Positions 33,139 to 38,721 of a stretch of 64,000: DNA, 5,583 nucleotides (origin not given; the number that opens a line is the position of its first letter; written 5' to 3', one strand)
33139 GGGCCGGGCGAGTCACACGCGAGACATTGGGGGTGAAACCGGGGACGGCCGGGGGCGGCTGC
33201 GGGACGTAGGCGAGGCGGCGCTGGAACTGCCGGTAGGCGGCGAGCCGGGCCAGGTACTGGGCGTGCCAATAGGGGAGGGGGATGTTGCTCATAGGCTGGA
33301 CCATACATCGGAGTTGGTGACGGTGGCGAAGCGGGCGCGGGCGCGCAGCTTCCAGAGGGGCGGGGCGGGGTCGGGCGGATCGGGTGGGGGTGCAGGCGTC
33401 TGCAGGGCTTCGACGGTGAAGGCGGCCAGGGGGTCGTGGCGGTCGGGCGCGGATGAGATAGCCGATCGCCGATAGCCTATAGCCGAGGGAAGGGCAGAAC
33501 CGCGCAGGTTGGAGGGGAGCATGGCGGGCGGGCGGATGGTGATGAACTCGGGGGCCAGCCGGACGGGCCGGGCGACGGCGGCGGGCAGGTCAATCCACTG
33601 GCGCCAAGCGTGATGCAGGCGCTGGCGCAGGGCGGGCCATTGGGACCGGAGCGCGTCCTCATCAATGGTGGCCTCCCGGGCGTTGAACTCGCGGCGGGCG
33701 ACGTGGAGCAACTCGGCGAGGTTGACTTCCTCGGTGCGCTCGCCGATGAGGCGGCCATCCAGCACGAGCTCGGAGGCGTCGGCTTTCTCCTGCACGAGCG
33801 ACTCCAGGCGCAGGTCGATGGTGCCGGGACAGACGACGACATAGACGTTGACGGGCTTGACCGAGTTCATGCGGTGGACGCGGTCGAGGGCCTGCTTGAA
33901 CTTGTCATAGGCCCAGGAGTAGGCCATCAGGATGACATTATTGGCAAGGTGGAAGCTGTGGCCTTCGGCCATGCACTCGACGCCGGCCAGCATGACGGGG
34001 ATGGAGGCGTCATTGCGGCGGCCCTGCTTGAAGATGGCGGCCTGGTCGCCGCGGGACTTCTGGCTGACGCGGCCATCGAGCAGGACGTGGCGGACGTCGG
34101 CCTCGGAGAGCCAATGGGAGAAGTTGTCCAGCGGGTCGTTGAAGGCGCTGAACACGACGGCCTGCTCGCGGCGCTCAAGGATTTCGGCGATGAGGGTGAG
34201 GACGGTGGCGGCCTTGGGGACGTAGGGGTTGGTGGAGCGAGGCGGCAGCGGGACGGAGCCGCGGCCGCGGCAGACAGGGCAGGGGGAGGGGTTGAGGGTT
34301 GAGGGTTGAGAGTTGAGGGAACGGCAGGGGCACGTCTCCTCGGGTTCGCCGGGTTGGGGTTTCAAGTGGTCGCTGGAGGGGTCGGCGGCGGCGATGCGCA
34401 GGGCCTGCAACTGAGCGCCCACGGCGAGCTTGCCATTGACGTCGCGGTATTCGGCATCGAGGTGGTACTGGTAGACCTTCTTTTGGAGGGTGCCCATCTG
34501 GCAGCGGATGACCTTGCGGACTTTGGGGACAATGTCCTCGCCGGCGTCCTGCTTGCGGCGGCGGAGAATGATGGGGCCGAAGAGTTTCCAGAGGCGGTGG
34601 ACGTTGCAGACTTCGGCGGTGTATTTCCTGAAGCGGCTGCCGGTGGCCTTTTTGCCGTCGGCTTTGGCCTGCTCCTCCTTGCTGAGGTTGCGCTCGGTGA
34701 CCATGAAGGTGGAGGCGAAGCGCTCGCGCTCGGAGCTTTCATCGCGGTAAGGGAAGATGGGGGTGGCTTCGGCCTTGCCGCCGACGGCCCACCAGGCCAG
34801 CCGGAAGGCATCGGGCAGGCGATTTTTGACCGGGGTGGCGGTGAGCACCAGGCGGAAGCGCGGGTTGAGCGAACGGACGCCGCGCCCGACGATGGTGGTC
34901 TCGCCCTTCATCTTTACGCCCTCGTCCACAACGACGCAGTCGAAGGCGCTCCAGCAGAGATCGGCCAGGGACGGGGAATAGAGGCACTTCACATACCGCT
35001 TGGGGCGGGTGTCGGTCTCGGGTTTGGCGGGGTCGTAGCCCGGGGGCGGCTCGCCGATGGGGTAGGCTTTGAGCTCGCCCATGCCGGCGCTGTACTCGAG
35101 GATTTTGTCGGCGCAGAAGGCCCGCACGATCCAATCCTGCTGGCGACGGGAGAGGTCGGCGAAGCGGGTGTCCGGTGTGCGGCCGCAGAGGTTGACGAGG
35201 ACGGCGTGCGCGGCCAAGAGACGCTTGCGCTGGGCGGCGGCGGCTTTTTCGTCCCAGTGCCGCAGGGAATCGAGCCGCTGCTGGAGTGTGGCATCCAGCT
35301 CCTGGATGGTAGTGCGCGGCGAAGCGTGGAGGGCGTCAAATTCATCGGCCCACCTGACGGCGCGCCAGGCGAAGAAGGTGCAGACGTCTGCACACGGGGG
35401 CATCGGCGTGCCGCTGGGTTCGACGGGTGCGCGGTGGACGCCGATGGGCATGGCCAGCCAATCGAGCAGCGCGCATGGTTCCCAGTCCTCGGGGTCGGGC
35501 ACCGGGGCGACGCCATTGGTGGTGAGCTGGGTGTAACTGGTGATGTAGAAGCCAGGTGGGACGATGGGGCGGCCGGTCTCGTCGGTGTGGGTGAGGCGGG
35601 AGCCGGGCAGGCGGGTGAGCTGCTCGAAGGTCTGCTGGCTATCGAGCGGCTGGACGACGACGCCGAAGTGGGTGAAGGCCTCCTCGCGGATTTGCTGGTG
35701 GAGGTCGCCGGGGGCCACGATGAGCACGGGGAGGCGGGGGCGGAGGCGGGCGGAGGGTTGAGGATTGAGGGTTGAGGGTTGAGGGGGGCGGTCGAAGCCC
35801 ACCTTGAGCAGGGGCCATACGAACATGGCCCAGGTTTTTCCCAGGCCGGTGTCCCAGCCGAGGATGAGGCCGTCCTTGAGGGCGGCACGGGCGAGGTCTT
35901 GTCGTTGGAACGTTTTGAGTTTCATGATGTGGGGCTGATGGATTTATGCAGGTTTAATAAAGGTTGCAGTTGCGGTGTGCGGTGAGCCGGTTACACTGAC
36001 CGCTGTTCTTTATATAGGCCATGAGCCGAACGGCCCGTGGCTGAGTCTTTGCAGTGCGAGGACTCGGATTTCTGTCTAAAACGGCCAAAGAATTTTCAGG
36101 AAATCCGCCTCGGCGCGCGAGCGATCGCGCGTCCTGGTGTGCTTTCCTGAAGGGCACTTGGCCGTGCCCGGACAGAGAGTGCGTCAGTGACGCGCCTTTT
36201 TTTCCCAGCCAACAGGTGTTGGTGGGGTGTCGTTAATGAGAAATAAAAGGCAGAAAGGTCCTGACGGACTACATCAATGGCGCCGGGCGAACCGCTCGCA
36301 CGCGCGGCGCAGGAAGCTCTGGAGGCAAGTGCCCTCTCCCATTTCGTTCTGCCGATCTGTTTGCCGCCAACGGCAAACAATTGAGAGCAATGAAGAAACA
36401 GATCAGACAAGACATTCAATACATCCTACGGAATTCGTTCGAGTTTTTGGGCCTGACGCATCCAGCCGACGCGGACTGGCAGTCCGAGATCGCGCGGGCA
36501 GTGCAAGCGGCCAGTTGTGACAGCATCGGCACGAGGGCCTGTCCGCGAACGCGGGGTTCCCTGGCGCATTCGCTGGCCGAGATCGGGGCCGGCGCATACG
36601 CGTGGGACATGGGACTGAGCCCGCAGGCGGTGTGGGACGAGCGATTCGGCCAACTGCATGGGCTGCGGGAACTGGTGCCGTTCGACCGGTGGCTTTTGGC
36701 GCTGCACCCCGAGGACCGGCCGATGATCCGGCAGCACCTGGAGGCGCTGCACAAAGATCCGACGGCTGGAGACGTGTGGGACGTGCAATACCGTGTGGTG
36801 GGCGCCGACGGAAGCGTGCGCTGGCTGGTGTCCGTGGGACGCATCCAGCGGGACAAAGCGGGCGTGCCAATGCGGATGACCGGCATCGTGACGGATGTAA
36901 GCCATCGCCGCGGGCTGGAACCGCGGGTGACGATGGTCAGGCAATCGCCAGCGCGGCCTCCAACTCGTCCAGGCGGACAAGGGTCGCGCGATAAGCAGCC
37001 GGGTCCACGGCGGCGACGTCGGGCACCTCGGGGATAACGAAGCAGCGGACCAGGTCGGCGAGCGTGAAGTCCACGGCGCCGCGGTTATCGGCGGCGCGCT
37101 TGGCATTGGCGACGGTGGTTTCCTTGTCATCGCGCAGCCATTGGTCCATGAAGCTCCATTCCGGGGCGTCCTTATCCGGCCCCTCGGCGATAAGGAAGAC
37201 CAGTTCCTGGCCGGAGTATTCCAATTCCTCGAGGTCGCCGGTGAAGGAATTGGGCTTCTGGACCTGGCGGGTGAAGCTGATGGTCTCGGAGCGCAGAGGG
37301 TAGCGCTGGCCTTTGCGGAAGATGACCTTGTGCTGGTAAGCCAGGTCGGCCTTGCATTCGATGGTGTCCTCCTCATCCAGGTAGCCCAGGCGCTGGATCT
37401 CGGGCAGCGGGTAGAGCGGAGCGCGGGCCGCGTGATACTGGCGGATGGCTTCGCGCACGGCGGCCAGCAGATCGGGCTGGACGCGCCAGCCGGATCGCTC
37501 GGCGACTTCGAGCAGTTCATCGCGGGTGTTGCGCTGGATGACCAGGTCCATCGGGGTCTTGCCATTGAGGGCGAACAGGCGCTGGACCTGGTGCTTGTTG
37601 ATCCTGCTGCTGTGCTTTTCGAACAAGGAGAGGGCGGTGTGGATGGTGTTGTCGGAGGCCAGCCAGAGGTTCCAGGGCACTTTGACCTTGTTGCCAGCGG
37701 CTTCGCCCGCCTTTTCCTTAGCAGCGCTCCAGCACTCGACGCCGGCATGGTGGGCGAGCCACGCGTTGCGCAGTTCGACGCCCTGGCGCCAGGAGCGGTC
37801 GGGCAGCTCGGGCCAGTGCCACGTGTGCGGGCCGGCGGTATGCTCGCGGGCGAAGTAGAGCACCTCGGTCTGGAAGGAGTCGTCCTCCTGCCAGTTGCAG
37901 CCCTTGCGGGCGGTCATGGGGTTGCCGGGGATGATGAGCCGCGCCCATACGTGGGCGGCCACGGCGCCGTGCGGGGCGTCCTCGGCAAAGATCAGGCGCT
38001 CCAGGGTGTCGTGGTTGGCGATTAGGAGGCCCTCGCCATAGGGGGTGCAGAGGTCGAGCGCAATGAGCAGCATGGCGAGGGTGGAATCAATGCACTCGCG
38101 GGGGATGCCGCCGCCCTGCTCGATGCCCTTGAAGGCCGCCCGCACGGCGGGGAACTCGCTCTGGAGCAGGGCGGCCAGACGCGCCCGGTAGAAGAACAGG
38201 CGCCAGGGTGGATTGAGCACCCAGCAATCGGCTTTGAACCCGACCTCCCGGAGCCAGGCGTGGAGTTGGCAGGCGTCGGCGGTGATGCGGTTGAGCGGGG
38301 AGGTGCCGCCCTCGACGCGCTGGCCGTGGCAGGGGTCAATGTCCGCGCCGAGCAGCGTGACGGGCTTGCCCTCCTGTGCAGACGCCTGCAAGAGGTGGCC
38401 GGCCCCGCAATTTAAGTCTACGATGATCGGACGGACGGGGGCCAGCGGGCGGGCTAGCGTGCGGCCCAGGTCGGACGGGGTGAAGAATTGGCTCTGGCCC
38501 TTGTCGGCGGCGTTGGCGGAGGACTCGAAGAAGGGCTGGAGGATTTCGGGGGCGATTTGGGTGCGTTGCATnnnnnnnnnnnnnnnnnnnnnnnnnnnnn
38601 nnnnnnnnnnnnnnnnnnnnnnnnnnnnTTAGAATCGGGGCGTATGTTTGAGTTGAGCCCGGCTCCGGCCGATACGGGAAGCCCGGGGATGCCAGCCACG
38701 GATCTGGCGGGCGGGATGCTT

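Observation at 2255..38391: A 16-bp palindrome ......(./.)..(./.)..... recurs at least 13 times, only in the prophage, in both intergenic and coding DNA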

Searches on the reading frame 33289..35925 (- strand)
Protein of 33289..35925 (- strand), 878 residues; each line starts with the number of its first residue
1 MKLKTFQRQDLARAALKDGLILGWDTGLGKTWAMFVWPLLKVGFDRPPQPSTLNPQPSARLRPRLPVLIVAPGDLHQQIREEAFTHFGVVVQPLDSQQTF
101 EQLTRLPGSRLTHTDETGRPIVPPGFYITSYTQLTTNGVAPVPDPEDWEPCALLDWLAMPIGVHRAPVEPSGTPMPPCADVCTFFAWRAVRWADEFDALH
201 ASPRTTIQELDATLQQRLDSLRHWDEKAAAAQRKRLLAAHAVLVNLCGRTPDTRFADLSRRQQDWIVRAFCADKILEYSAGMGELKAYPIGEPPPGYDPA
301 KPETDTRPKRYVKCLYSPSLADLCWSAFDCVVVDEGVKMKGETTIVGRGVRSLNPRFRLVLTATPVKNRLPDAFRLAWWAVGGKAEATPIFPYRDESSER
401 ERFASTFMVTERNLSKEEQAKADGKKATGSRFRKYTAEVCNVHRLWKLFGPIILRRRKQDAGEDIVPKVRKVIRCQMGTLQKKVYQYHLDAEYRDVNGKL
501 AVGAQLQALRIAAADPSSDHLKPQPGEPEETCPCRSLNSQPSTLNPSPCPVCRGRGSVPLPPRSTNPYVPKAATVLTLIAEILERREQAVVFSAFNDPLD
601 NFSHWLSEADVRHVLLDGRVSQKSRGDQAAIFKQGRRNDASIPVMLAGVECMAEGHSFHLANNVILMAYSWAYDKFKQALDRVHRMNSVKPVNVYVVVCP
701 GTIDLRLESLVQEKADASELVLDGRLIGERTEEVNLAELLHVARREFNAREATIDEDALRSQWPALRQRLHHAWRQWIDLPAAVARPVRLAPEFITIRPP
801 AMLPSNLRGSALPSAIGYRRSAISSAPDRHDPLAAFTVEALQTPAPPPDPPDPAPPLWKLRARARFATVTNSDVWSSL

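Call 18: search_protein_families(library=pfam, proteins=[window:33289-35925:-], max_evalue=0.1)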
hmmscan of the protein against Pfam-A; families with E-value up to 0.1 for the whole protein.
window:33289-35925:- (878 aa): 2 families
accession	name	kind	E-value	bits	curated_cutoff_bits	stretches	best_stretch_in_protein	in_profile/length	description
PF00176.29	SNF2-rel_dom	-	2.2e-16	60.3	24.9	1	329-491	127-256/290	SNF2-related domain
PF00271.37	Helicase_C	-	5.4e-10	39.9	23.5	1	578-687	5-110/110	Helicase conserved C-terminal domain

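Call 19: search_protein_families(library=ncbifam, proteins=[window:33289-35925:-], max_evalue=0.01)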
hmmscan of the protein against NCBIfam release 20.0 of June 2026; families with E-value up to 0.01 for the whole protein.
window:33289-35925:- (878 aa): 4 families
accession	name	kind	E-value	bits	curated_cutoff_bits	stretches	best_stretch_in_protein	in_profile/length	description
NF058637.1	helic_SCO1167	equivalog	7.2e-17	60.7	1200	2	577-724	770-912/932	SCO1167/SCO6262 family helicase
NF053675.1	pilus_reg_Snf2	equivalog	2.8e-14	52.2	1100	1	574-725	865-1011/1029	pilus expression-regulating Snf2 family helicase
NF041790.1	anti-phage_ZorD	equivalog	1.6e-10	39.6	1500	1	320-376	721-774/1035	type I Zorya anti-phage system protein ZorD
NF041062.1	DpdE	equivalog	0.0029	15.6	500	1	574-700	531-656/1048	protein DpdE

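Call 86: search_protein_families(library=padloc, proteins=[window:33289-35925:-], max_evalue=0.001)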
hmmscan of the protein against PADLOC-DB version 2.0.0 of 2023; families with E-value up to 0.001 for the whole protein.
window:33289-35925:- (878 aa): 19 families
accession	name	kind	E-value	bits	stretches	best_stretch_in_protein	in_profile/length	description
PDLC00633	ZorD1|ZorD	-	1.8e-19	67.4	2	568-719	729-882/908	"SWI2/SNF2 helicase, Mrr-like nuclease"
PDLC00632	ZorD1|ZorD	-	3.4e-17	59.7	2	568-724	920-1082/1101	"SWI2/SNF2 helicase, Mrr-like nuclease"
PDLC00631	ZorD1|ZorD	-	2.3e-16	56.8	2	323-384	570-631/1071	"SWI2/SNF2 helicase, Mrr-like nuclease"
PDLC00629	ZorD1|ZorD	-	2.5e-16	56.8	2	327-510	626-775/1012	"SWI2/SNF2 helicase, Mrr-like nuclease"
PDLC02851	DpdE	-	3.9e-15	52.7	1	572-725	892-1038/1055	DpdE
PDLC00634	ZorD1|ZorD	-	1.9e-14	50.4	2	327-490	633-764/1208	"SWI2/SNF2 helicase, Mrr-like nuclease"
PDLC02845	DpdE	-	2.2e-14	50.2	1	574-724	1130-1275/1293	DpdE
PDLC02842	DpdE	-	1.2e-13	47.7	1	579-722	1015-1151/1176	DpdE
PDLC02850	DpdE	-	1.6e-12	44.2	1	573-741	1098-1261/1282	DpdE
PDLC00628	ZorD1|ZorD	-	1.6e-11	40.7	2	328-386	640-698/1171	"SWI2/SNF2 helicase, Mrr-like nuclease"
PDLC00627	ZorD1|ZorD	-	4.5e-10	36.1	1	661-723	924-990/1006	"SWI2/SNF2 helicase, Mrr-like nuclease"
PDLC02854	DpdE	-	2.7e-08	30.1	1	568-698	901-1034/1083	DpdE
PDLC02849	DpdE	-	3.9e-08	29.9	1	581-717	697-828/857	DpdE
PDLC02623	DrmD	-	1.8e-07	27.3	1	584-752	527-694/1040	DrmD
PDLC02620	DrmD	-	4e-07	26.4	1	581-751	479-645/1060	DrmD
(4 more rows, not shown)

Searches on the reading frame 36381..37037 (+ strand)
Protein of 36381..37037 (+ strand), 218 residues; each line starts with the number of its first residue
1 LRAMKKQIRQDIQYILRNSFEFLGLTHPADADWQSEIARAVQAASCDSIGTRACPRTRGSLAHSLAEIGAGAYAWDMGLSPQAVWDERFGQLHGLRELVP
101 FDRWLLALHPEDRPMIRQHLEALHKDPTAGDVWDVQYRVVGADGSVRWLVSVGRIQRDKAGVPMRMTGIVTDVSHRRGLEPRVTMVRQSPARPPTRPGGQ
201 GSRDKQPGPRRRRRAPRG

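Call 7: search_protein_families(library=pfam, proteins=[window:36381-37037:+], max_evalue=0.01)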
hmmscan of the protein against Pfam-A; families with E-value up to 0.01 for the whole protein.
window:36381-37037:+ (218 aa): 1 family
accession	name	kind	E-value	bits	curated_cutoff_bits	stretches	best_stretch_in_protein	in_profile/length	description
PF08447.18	PAS_3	-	4.9e-16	59.2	25.6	1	84-170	3-89/89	PAS fold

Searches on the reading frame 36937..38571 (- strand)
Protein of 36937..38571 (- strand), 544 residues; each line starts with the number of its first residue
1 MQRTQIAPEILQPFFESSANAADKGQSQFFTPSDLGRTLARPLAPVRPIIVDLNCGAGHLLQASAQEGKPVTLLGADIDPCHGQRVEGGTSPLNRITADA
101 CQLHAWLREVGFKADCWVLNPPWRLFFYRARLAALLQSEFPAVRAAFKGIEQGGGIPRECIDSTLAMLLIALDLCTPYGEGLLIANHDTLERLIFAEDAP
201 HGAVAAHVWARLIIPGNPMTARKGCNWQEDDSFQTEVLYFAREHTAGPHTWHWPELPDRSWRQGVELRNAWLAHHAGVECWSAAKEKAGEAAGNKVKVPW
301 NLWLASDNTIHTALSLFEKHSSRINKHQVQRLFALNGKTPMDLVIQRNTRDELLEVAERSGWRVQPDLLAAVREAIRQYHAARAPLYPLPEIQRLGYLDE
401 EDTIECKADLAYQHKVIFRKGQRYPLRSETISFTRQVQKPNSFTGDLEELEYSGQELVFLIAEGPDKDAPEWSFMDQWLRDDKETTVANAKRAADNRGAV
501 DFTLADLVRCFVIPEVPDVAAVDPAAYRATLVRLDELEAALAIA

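Call 7: search_protein_families(library=pfam, proteins=[window:36937-38571:-], max_evalue=0.01)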
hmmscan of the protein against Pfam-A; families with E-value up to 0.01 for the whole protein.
window:36937-38571:- (544 aa): 1 family
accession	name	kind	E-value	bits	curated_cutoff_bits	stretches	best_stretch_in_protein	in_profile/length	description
PF02384.22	N6_Mtase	-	0.0021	17.9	20.4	1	15-64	14-64/311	N-6 DNA Methylase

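Call 18: search_protein_families(library=pfam, proteins=[window:36937-38571:-], max_evalue=0.1)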
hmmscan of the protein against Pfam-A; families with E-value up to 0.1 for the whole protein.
window:36937-38571:- (544 aa): 1 family
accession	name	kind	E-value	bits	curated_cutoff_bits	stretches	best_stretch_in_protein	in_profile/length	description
PF02384.22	N6_Mtase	-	0.0021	17.9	20.4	1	15-64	14-64/311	N-6 DNA Methylase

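Call 19: search_protein_families(library=ncbifam, proteins=[window:36937-38571:-], max_evalue=0.01)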
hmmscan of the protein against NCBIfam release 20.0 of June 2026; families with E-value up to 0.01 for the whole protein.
window:36937-38571:- (544 aa): 0 families

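Call 85: search_solved_structures(query=window:36937-38571:-, max_evalue=1)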
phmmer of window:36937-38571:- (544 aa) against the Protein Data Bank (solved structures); distinct sequences matched with E-value up to 1: 0.

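Call 86: search_protein_families(library=padloc, proteins=[window:36937-38571:-], max_evalue=0.001)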
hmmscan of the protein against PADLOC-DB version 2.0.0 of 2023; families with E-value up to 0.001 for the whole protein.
window:36937-38571:- (544 aa): 1 family
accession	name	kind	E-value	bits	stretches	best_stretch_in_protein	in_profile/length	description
PDLC04134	mad2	-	0.00012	19.1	1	5-80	248-323/492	mads_2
